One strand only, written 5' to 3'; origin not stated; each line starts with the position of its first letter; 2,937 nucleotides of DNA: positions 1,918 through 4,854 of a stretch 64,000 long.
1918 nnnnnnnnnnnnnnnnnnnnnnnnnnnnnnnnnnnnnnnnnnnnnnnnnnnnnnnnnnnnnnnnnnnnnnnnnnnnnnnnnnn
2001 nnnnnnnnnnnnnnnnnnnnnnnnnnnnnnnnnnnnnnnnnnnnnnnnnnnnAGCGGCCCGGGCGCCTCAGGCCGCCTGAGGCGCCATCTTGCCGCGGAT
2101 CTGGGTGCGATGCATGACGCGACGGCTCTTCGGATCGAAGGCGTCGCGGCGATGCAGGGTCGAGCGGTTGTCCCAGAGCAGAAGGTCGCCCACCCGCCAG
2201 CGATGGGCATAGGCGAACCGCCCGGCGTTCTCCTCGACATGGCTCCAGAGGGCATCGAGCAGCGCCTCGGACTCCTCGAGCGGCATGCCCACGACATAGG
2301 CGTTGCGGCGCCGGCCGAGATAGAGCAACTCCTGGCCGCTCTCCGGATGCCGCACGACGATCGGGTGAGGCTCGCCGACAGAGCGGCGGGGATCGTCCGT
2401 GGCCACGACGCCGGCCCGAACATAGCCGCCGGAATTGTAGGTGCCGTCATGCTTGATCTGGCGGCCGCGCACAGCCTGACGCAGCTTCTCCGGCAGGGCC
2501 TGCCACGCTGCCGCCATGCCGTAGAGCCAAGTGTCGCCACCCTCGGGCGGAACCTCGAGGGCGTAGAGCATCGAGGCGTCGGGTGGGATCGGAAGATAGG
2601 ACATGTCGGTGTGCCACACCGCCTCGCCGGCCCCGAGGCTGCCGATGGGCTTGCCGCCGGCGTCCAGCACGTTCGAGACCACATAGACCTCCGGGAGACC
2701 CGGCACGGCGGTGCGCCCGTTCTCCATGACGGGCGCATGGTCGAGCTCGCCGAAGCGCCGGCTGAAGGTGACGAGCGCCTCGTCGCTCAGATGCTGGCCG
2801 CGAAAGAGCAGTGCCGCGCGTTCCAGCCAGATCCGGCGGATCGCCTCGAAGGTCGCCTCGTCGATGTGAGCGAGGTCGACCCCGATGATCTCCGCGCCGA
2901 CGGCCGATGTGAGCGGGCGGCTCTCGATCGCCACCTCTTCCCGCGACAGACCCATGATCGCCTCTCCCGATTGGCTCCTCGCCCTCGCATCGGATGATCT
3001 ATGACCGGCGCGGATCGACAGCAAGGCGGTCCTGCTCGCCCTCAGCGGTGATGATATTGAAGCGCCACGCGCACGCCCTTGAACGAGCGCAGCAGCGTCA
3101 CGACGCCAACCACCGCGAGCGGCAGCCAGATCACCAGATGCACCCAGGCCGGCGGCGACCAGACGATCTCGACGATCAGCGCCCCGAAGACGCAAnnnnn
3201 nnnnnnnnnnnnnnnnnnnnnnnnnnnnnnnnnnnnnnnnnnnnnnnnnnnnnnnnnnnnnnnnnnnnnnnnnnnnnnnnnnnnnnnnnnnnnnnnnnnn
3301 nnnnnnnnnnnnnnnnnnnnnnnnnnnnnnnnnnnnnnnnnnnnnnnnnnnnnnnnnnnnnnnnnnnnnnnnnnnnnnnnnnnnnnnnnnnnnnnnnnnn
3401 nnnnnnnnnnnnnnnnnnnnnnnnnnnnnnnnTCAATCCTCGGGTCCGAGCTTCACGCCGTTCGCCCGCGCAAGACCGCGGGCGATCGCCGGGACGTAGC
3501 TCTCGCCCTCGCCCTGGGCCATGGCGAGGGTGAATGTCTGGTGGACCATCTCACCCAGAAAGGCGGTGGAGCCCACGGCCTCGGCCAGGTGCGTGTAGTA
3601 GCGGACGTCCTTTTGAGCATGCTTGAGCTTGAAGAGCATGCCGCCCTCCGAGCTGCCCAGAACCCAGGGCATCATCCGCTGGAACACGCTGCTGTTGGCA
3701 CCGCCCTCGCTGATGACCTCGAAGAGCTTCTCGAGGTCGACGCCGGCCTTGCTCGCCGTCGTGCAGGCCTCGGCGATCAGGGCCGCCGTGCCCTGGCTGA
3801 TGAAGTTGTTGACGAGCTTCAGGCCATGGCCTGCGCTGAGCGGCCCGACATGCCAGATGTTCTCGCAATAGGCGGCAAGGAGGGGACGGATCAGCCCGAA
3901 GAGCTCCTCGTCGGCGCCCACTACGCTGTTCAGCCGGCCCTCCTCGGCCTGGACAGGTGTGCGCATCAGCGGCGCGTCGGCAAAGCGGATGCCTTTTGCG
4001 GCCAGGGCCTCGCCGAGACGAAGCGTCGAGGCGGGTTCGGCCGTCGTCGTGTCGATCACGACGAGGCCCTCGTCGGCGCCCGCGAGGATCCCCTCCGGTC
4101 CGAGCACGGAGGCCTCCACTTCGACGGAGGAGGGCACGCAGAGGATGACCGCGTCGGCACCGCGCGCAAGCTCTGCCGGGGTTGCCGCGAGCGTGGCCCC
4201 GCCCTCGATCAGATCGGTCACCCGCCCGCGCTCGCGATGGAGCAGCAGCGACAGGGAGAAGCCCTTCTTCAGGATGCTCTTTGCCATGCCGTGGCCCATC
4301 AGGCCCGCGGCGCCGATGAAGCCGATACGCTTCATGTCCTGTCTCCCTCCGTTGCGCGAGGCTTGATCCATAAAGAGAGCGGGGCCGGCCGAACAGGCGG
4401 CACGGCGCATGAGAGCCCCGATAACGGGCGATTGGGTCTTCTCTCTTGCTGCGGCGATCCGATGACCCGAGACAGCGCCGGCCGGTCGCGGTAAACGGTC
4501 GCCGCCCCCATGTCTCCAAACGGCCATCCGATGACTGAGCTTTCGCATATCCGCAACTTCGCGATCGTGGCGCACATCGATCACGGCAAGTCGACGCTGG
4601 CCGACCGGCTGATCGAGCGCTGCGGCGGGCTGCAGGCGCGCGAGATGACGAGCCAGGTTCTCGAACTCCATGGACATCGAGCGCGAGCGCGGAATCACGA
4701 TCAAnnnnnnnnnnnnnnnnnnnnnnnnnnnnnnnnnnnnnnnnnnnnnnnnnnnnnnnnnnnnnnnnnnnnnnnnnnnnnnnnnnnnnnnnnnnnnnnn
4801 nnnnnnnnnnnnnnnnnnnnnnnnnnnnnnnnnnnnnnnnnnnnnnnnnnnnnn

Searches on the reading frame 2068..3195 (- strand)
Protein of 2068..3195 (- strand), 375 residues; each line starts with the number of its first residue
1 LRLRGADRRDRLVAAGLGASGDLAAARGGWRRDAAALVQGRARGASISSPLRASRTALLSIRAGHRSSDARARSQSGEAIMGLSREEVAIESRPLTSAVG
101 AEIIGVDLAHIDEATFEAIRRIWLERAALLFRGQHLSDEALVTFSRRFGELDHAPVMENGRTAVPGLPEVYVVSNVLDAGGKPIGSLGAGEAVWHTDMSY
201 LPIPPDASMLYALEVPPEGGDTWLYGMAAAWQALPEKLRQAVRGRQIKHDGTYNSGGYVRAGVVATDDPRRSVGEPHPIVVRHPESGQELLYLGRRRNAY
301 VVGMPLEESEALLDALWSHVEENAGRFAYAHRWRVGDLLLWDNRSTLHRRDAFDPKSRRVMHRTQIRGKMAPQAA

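Call 74: search_protein_families(library=pfam, proteins=[window:2068-3195:-], max_evalue=0.0001)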
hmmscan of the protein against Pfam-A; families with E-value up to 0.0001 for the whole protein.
window:2068-3195:- (375 aa): 1 family
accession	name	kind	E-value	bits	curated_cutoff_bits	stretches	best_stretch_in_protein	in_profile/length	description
PF02668.22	TauD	-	7.4e-68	229.8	27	1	91-364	1-266/267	Taurine catabolism dioxygenase TauD, TfdA family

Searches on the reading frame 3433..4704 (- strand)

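Call 74: search_protein_families(library=pfam, proteins=[window:3433-4704:-], max_evalue=0.0001)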
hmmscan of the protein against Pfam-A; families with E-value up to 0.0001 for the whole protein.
window:3433-4704:- (423 aa): 3 families
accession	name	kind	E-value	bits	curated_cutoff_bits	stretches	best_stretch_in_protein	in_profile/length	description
PF03446.21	NAD_binding_2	-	5.1e-33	114.8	21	1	126-287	1-161/161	NAD binding domain of 6-phosphogluconate dehydrogenase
PF14833.11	NAD_binding_11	-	4.7e-21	75.7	30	1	291-407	2-118/122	NAD-binding of NADP-dependent 3-hydroxyisobutyrate dehydrogenase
PF03807.23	F420_oxidored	-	5.8e-07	30.5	21.6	1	126-220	1-92/94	NADP oxidoreductase coenzyme F420-dependent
